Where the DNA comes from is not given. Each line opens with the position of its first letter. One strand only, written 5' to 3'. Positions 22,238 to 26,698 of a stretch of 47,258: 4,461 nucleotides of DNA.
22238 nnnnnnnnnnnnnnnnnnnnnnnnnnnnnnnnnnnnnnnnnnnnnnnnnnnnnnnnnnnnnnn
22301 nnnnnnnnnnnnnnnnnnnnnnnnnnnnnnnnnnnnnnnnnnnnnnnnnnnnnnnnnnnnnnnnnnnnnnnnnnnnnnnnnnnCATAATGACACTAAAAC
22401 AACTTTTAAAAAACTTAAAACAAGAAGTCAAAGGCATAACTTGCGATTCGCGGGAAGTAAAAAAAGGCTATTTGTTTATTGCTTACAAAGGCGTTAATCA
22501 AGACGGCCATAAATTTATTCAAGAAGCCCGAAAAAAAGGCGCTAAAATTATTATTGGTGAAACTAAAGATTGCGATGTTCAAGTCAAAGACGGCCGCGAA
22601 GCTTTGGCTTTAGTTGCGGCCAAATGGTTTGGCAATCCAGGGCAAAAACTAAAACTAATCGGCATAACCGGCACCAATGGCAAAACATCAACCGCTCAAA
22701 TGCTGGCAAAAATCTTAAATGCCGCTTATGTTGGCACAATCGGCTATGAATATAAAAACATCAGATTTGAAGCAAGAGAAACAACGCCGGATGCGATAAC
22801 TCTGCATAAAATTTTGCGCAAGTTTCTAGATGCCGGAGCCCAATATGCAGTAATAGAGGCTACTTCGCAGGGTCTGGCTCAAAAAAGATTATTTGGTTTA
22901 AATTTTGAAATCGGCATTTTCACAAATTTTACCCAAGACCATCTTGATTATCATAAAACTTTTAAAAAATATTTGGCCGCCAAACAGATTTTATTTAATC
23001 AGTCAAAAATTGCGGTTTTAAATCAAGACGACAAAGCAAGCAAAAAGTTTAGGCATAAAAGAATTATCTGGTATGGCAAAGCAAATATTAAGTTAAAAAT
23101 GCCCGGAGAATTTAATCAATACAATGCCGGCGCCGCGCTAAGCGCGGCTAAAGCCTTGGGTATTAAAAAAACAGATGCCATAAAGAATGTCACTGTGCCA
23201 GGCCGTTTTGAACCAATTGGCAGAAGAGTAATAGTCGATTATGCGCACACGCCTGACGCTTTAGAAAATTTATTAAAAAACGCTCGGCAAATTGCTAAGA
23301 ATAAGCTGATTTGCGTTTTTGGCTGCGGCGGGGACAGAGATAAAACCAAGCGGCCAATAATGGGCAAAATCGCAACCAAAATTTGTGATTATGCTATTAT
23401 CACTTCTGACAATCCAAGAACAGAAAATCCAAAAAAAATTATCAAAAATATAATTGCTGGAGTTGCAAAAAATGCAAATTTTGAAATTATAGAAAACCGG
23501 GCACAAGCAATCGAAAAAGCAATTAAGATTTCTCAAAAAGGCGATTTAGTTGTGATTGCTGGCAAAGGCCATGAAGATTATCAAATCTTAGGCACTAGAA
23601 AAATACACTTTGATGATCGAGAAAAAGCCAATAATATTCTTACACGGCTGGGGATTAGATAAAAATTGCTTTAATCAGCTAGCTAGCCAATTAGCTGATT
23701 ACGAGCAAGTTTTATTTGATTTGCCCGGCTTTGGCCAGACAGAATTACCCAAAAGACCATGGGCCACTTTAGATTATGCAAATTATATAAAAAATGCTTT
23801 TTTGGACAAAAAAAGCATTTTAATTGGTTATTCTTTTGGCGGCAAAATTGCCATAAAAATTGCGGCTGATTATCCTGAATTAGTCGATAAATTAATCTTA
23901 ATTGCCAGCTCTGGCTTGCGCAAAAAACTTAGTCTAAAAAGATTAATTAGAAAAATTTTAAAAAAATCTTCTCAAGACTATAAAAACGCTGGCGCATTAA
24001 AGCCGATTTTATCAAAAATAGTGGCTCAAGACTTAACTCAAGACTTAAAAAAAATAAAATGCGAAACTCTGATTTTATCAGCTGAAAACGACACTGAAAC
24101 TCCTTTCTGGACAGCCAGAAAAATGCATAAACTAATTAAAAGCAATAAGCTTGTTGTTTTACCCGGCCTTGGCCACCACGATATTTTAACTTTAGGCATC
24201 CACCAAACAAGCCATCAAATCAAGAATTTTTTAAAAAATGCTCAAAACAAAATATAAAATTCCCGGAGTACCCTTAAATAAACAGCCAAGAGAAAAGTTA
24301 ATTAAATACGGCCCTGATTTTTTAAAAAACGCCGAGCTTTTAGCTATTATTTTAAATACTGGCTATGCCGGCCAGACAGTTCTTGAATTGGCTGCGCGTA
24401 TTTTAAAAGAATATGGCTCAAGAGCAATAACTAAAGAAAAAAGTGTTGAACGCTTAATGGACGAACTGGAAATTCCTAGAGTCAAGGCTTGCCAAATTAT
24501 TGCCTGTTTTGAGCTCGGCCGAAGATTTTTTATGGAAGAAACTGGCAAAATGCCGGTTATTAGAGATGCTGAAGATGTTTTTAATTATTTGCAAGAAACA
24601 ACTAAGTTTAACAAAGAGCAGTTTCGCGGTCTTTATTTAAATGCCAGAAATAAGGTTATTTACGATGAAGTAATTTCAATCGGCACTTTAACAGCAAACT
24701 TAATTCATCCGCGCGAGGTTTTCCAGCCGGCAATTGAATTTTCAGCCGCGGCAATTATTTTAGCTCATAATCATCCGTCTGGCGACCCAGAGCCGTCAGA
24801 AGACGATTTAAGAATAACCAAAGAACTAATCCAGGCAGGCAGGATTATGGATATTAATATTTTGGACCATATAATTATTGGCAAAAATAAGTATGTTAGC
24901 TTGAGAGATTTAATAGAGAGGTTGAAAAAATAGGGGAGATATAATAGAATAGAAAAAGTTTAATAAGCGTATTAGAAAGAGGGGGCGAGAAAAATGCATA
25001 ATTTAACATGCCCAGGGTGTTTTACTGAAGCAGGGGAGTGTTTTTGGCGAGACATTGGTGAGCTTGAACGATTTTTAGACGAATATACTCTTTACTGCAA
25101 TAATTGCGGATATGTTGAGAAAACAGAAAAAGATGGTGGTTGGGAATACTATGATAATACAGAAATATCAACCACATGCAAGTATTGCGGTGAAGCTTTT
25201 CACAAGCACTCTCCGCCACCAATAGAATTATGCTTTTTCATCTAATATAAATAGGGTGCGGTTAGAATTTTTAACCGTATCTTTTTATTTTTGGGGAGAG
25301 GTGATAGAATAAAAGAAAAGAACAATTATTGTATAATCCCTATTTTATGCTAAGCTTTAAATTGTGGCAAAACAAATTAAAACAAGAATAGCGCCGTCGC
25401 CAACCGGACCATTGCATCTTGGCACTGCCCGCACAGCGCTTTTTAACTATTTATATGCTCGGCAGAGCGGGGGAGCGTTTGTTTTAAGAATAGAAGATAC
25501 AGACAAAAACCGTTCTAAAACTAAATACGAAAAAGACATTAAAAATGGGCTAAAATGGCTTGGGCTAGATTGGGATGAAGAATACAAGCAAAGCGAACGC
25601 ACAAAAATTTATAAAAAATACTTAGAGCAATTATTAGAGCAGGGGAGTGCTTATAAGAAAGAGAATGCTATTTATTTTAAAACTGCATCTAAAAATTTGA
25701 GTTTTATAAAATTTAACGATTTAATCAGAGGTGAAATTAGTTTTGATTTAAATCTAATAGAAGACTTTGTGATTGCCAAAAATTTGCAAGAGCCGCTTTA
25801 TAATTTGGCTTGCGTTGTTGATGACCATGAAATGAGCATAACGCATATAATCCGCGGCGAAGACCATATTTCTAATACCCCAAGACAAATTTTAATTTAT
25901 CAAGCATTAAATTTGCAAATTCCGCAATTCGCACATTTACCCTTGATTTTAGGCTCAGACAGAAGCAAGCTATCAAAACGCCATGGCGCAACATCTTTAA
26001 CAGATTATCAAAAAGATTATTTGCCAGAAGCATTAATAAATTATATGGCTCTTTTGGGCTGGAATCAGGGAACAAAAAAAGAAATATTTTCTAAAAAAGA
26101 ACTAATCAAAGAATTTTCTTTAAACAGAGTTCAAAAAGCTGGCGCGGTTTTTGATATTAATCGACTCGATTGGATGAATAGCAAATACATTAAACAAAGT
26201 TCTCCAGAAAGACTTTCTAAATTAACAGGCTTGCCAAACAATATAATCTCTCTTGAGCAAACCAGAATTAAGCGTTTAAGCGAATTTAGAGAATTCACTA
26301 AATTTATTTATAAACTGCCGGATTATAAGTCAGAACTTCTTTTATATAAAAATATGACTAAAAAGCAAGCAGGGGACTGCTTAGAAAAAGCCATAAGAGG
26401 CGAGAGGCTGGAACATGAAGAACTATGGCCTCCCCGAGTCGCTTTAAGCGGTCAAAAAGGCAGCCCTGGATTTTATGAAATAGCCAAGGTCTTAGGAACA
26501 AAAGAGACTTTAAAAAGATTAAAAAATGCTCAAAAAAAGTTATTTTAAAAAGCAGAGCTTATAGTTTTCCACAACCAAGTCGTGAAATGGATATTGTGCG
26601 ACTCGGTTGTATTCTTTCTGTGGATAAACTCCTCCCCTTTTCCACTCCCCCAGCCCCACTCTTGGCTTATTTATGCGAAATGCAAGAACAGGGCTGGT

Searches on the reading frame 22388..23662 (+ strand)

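Call 85: search_protein_families(library=pfam, proteins=[window:22388-23662:+], max_evalue=0.00001)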
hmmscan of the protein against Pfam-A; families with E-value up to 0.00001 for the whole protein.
window:22388-23662:+ (424 aa): 3 families
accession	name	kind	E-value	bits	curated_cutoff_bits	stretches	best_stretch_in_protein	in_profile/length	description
PF08245.18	Mur_ligase_M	-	4.5e-42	144.7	24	1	93-224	1-134/200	Mur ligase middle domain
PF02875.26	Mur_ligase_C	-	4.9e-35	121.6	28.4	1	272-394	1-127/127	Mur ligase, glutamate ligase domain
PF01225.30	Mur_ligase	-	7.6e-11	42.7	21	1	13-61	1-54/95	Mur ligase family, catalytic domain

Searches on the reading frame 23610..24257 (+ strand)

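Call 85: search_protein_families(library=pfam, proteins=[window:23610-24257:+], max_evalue=0.00001)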
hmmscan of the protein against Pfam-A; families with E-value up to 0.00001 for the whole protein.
window:23610-24257:+ (215 aa): 4 families
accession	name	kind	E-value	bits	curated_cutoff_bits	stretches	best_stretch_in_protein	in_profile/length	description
PF00561.26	Abhydrolase_1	-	6.3e-22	78.9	25.8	1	6-119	1-119/245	alpha/beta hydrolase fold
PF12697.13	Abhydrolase_6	-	2e-16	61.7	26.3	1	8-189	1-204/217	Alpha/beta hydrolase family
PF12146.15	Hydrolase_4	-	1.2e-13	51.4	27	1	5-125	4-138/239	Serine aminopeptidase, S33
PF08386.16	Abhydrolase_4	-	1.5e-06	28.7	21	1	146-211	30-94/103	TAP-like protein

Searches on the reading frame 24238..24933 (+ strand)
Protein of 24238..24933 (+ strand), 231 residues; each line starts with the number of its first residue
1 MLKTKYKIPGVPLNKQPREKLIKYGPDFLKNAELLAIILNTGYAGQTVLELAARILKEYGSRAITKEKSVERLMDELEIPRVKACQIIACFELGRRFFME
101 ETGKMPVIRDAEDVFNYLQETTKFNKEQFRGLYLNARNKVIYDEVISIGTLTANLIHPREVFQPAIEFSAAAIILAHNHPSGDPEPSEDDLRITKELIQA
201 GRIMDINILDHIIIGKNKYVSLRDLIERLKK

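Call 85: search_protein_families(library=pfam, proteins=[window:24238-24933:+], max_evalue=0.00001)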
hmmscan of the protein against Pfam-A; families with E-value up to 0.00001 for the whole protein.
window:24238-24933:+ (231 aa): 2 families
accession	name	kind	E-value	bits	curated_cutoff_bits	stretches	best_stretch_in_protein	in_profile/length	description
PF04002.20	RadC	-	7e-44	149.1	22.1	1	108-224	1-118/121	RadC-like JAB domain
PF20582.4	UPF0758_N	-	2.7e-17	63.1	27.1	1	11-78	4-70/77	UPF0758 N-terminal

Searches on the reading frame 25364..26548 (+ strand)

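Call 85: search_protein_families(library=pfam, proteins=[window:25364-26548:+], max_evalue=0.00001)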
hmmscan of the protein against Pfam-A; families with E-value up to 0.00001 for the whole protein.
window:25364-26548:+ (394 aa): 2 families
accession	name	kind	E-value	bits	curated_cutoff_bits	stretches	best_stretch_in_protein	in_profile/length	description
PF00749.27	tRNA-synt_1c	-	2e-87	293.5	23.4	2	106-270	149-314/314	tRNA synthetases class I (E and Q), catalytic domain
PF19269.4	Anticodon_2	-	3.2e-15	57.2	23.6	1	354-389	105-140/141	Anticodon binding domain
